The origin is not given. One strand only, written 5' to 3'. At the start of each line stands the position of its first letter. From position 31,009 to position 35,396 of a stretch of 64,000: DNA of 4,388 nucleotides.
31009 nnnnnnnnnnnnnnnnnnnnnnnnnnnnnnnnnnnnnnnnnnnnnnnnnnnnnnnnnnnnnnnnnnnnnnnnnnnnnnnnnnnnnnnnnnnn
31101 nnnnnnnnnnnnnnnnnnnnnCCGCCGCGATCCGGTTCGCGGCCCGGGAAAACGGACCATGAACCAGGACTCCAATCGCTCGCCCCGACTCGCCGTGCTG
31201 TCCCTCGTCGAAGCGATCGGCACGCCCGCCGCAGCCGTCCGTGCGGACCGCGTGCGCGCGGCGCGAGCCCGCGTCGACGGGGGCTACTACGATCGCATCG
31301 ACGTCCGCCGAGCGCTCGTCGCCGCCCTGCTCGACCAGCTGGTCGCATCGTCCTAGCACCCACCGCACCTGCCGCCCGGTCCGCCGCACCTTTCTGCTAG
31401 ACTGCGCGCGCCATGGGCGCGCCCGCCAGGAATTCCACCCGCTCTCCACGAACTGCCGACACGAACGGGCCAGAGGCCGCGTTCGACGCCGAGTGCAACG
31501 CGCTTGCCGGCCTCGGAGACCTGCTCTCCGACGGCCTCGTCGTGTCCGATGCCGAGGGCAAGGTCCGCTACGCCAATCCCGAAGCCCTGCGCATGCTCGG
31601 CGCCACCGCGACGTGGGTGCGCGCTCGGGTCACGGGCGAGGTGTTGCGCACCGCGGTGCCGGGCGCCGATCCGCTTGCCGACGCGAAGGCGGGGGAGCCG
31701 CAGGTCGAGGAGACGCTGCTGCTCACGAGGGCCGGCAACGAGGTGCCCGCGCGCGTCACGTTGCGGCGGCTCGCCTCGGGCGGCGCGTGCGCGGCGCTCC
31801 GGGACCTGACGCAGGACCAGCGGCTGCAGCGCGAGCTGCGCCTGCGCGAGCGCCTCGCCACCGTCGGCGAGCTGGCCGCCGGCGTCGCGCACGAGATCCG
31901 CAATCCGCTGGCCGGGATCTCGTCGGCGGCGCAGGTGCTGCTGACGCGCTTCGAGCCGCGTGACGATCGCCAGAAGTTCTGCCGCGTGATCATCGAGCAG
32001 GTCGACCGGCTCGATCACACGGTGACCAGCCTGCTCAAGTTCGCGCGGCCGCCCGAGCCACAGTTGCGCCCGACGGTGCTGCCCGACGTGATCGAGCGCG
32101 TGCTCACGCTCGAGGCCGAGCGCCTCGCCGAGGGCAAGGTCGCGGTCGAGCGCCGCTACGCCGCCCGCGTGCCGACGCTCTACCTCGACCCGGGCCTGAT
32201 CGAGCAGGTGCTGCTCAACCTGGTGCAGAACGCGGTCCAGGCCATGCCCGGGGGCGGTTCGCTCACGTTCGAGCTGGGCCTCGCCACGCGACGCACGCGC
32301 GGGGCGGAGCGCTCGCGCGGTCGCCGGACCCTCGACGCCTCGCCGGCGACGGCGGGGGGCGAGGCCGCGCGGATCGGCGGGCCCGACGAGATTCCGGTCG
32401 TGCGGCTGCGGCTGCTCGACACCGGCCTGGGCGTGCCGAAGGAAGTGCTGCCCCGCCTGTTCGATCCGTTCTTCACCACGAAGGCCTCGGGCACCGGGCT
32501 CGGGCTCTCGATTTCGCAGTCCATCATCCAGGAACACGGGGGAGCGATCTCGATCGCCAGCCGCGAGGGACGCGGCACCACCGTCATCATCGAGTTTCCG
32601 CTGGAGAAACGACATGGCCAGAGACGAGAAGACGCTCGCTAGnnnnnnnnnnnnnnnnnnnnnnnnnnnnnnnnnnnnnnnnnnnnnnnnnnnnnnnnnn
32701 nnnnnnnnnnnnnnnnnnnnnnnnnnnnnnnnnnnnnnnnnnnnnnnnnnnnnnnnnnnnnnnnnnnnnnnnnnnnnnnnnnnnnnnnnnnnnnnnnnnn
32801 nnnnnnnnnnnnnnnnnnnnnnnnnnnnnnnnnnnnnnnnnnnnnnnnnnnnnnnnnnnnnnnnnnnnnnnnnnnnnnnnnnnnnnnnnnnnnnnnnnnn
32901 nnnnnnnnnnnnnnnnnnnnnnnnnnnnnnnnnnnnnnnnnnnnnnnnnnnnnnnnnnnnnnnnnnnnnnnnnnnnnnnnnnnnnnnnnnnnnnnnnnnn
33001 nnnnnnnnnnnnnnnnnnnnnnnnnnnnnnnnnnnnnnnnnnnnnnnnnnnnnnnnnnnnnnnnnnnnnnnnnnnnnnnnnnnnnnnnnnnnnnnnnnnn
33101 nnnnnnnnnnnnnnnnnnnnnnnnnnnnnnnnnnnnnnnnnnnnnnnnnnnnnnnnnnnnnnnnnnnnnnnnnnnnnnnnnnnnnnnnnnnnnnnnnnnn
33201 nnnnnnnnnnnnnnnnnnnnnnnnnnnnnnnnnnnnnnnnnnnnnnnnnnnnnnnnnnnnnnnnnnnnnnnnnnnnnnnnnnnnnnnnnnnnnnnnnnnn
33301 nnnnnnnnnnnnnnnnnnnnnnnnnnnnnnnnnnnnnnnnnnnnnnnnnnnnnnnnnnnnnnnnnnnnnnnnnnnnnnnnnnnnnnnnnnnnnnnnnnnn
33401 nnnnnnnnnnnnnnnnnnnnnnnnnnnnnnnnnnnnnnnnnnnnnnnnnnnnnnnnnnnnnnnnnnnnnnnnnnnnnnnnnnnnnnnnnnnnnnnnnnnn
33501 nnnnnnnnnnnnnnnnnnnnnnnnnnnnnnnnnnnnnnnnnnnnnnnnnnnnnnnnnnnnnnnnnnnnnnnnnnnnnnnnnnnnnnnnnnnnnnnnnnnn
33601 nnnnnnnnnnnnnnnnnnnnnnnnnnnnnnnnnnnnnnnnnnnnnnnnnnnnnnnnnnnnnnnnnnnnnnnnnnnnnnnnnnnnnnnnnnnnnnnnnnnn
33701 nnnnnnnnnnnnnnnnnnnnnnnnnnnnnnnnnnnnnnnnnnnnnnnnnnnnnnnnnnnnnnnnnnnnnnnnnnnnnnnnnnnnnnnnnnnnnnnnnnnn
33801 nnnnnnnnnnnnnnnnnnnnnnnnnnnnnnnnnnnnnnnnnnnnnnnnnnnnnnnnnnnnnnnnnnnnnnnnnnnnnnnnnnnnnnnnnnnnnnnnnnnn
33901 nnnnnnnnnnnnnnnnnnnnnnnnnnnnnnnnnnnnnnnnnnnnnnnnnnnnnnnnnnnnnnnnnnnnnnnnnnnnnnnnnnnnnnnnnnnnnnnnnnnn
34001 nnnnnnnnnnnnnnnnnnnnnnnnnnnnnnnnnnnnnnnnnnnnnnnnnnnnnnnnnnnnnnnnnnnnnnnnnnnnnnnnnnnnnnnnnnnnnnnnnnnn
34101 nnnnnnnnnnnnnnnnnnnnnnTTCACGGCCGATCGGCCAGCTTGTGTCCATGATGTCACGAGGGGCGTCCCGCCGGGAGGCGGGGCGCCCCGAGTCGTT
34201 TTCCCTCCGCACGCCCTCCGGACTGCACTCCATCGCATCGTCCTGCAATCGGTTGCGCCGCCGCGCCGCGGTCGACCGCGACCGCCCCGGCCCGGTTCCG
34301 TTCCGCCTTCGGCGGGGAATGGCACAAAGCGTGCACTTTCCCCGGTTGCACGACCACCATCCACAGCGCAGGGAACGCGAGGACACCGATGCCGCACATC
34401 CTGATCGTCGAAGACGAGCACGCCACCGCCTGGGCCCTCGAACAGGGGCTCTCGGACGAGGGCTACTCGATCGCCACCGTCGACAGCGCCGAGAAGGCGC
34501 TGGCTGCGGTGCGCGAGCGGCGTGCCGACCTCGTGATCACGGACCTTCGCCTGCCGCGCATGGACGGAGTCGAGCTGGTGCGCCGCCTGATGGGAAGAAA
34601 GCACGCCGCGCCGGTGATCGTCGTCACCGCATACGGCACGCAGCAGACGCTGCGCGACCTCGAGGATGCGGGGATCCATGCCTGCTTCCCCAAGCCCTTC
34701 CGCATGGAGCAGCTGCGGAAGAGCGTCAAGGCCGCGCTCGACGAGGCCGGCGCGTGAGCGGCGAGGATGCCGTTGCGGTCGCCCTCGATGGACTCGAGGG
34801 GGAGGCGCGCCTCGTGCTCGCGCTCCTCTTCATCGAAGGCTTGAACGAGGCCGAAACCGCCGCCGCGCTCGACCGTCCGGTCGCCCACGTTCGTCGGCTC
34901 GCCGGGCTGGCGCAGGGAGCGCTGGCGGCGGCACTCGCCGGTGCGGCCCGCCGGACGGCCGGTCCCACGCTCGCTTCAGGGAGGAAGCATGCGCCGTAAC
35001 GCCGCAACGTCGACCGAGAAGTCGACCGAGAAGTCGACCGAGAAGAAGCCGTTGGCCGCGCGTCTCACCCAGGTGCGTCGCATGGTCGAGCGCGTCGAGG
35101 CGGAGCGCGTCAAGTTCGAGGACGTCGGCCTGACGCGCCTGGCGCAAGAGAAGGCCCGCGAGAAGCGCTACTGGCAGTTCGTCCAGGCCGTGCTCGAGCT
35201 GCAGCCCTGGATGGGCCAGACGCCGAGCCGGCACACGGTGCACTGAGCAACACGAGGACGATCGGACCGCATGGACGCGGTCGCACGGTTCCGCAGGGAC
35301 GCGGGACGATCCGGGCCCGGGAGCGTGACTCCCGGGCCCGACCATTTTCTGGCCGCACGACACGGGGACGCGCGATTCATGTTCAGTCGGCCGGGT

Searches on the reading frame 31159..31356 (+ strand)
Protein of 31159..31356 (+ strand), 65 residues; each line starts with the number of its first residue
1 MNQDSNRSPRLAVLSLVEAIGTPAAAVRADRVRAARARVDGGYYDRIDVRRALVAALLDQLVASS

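Call 18: search_protein_families(library=ncbifam, proteins=[window:31159-31356:+], max_evalue=1)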
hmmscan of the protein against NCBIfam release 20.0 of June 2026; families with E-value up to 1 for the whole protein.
window:31159-31356:+ (65 aa): 0 families

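Call 38: search_protein_families(library=pfam, proteins=[window:31159-31356:+], max_evalue=1)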
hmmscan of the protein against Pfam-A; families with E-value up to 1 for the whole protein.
window:31159-31356:+ (65 aa): 1 family
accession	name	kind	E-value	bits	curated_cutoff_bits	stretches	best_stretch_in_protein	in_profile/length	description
PF04316.19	FlgM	-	0.051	14.2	25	1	20-49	19-46/55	Anti-sigma-28 factor, FlgM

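Call 46: search_solved_structures(query=window:31159-31356:+, max_evalue=10, show_alignments=2)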
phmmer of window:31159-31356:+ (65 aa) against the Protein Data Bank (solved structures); distinct sequences matched with E-value up to 10: 1.
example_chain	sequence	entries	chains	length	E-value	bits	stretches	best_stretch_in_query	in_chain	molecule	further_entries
4rxu_A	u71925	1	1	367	1.9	12.6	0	17-48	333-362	Periplasmic sugar-binding protein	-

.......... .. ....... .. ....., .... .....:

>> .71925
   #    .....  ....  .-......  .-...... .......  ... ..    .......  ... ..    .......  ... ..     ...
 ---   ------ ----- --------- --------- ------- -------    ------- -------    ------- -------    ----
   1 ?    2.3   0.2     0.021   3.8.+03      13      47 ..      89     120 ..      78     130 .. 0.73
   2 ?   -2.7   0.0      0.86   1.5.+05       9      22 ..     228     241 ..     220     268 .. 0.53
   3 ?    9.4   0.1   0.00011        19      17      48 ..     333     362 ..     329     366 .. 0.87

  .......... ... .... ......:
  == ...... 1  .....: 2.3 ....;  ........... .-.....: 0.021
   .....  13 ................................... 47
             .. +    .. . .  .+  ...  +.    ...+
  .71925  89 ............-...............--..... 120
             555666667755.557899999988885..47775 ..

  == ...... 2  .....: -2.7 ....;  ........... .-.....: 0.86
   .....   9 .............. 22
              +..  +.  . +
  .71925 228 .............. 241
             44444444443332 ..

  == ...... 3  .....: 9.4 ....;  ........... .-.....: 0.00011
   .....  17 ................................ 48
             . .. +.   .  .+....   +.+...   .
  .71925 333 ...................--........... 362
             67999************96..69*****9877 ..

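Call 77: search_protein_families(library=pfam, alignment_id=A2, max_evalue=1)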
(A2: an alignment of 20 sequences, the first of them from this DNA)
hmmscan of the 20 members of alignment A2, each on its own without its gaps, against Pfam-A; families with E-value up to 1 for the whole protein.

A. member 1, seq(65 aa): 1 family
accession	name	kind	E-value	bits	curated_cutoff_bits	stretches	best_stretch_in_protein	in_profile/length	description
PF04316.19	FlgM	-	0.051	14.2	25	1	20-49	19-46/55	Anti-sigma-28 factor, FlgM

B. families by the number of members that match (of 20 scanned): 5 families
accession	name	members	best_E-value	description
PF04316.19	FlgM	6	0.0084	Anti-sigma-28 factor, FlgM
PF21888.1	NFLD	1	0.016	Ferredoxin-like NFLD domain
PF02514.21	CobN-Mg_chel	1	0.081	CobN/Magnesium Chelatase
PF04912.19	Dynamitin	1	0.12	Dynamitin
PF21831.1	DUF6891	1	0.14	Domain of unknown function (DUF6891)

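Call 78: search_solved_structures(query=A2, max_evalue=10, show_alignments=2)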
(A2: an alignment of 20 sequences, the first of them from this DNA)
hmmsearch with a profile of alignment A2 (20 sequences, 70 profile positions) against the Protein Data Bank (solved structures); distinct sequences matched with E-value up to 10: 0.

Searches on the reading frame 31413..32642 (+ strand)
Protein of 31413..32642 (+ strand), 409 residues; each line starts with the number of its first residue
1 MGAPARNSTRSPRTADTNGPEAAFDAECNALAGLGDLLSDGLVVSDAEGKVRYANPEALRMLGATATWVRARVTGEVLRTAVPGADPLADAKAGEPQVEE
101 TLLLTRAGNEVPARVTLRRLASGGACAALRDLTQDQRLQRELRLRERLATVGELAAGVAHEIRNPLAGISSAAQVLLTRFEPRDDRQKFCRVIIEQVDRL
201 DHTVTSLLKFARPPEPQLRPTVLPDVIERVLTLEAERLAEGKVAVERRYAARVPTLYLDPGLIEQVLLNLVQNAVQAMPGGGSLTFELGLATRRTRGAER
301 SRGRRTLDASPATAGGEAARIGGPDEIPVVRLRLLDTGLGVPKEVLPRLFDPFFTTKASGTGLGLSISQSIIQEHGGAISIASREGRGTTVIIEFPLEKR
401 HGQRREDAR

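Call 5: search_protein_families(library=pfam, proteins=[window:31413-32642:+], max_evalue=0.01)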
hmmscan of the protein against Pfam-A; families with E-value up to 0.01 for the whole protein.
window:31413-32642:+ (409 aa): 6 families
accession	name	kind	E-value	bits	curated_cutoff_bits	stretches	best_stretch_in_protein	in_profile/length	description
PF02518.31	HATPase_c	-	6.5e-23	81.7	26.4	1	330-398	38-110/111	Histidine kinase-, DNA gyrase B-, and HSP90-like ATPase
PF00512.31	HisKA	-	3.5e-14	53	26.9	1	152-213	3-63/66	His Kinase A (phospho-acceptor) domain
PF08448.16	PAS_4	-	8.4e-08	32.9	23.1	1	37-135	3-108/110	PAS fold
PF13188.13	PAS_8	-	1.2e-05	25.5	21.8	1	37-90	9-55/65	PAS domain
PF13426.13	PAS_9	-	8.4e-05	23.2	27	1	39-134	1-103/103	PAS domain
PF00989.32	PAS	-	0.0052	17.2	22.6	0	38-66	10-38/113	PAS fold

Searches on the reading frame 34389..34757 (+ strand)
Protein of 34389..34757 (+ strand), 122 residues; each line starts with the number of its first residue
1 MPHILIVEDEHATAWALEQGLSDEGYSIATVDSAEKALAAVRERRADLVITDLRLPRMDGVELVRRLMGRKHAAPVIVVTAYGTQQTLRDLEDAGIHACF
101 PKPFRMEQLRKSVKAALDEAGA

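Call 5: search_protein_families(library=pfam, proteins=[window:34389-34757:+], max_evalue=0.01)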
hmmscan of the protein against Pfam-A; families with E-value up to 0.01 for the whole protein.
window:34389-34757:+ (122 aa): 2 families
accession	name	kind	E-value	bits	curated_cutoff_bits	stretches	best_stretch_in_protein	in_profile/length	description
PF00072.30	Response_reg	-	1e-28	100.1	30.2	1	4-113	1-110/111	Response regulator receiver domain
PF23198.2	PDE8A_N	-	0.00022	21.6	29.6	1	21-79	30-89/147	PDE8A-like, N-terminal domain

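Call 15: find_encoding_contigs(protein=window:34389-34757:+, flank=10000, max_places=6)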
Protein window:34389-34757:+ (122 aa): 2 contigs read that carry it; 1 place shown.
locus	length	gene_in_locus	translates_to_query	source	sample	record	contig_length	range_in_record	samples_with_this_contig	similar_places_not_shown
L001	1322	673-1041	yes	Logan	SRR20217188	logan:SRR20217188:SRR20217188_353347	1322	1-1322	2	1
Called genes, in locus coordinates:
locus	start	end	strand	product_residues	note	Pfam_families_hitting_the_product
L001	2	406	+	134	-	?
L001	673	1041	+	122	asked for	PF00072:Response_reg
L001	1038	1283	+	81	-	PF04545:Sigma70_r4 (faint)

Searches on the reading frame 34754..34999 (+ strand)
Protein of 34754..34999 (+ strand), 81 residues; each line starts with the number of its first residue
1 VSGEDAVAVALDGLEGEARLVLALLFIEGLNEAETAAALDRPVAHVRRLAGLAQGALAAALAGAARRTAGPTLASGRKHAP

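Call 18: search_protein_families(library=ncbifam, proteins=[window:34754-34999:+], max_evalue=1)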
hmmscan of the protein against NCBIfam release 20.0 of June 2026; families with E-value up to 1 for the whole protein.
window:34754-34999:+ (81 aa): 18 families
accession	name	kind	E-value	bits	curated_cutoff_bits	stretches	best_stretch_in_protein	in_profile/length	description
TIGR02983.1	SigE-fam_strep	subfamily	0.0001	22.2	141.55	1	3-61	100-158/162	SigE family RNA polymerase sigma factor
NF009172.0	PRK12519.1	subfamily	0.00058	19.4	222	1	5-50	133-178/194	RNA polymerase sigma factor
TIGR02984.1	Sig-70_plancto1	subfamily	0.0019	17.8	183.75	1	6-49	133-176/189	RNA polymerase sigma-70 factor, Planctomycetaceae-specific subfamily 1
NF008888.0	PRK11922.1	equivalog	0.0062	16.2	204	1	9-49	144-184/231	RNA polymerase sigma factor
NF006623.1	PRK09191.1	subfamily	0.015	15.1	240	1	6-62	81-137/258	PhyR family response regulator anti-anti-sigma factor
TIGR02937.1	sigma70-ECF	superfamily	0.016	14.8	42.9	1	6-50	110-154/165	sigma-70 family RNA polymerase sigma factor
NF009176.0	PRK12524.1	equivalog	0.018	14.8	264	1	5-64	128-187/196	RNA polymerase sigma factor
NF009185.0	PRK12533.1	equivalog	0.027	14.1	248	1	7-71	139-203/231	RNA polymerase sigma factor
NF007227.0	PRK09645.1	subfamily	0.041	13.8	202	1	7-65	116-174/177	sigma-70 family RNA polymerase sigma factor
TIGR02999.1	Sig-70_X6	subfamily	0.058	13.3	126.15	1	10-59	131-180/183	ECF-type sigma factor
NF007220.0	PRK09639.1-5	equivalog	0.066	13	260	1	10-56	113-159/181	RNA polymerase sigma factor SigX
TIGR02939.1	RpoE_Sigma70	equivalog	0.071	13.1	236.15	1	5-61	130-186/190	RNA polymerase sigma factor RpoE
NF008894.0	PRK11924.3-1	equivalog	0.077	13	258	1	9-66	129-186/188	RNA polymerase sigma factor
NF008889.0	PRK11924.1-1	subfamily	0.11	12.1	181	1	7-50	113-156/173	RNA polymerase sigma factor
NF004113.0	PRK05602.1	equivalog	0.18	11.4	208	1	4-66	144-206/211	RNA polymerase sigma factor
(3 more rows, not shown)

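Call 38: search_protein_families(library=pfam, proteins=[window:34754-34999:+], max_evalue=1)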
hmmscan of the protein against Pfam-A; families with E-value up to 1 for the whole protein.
window:34754-34999:+ (81 aa): 4 families
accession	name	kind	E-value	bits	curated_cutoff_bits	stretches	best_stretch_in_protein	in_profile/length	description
PF04545.22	Sigma70_r4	-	1.7e-05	24.7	24.1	1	10-49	1-40/50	Sigma-70, region 4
PF08281.18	Sigma70_r4_2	-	0.00031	20.8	25.7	1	6-49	3-46/54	Sigma-70, region 4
PF13384.12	HTH_23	-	0.0058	16.9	24.6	1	18-49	6-37/50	Homeodomain-like domain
PF22233.2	PhyR_sigma-like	-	0.094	13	27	1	14-54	4-44/50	Response regulator PhyR, sigma-like domain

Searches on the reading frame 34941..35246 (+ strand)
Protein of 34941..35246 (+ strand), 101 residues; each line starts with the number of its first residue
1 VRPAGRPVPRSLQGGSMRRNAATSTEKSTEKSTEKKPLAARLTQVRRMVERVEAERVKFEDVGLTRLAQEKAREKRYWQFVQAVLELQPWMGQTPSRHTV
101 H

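Call 5: search_protein_families(library=pfam, proteins=[window:34941-35246:+], max_evalue=0.01)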
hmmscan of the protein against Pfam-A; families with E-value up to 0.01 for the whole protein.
window:34941-35246:+ (101 aa): 0 families

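Call 18: search_protein_families(library=ncbifam, proteins=[window:34989-35246:+], max_evalue=1)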
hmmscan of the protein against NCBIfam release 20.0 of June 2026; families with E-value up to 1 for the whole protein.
window:34989-35246:+ (85 aa): 2 families
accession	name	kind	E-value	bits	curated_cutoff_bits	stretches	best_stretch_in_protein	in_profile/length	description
NF011674.0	PRK15093.1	equivalog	0.047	12.8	627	1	16-57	43-84/330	putrescine export ABC transporter ATP-binding protein SapD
NF053842.1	MnTportMntCDein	equivalog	0.14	11.4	400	1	15-58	200-243/281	manganese ABC transporter substrate-binding protein MntC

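Call 38: search_protein_families(library=pfam, proteins=[window:34989-35246:+], max_evalue=1)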
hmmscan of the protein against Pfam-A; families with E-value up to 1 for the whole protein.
window:34989-35246:+ (85 aa): 2 families
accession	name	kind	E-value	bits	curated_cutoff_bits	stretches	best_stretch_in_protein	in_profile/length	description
PF19594.4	DUF6099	-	0.023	15.2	25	1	12-68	68-126/142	Family of unknown function (DUF6099)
PF01250.22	Ribosomal_S6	-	0.051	14.2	27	1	16-58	11-53/90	Ribosomal protein S6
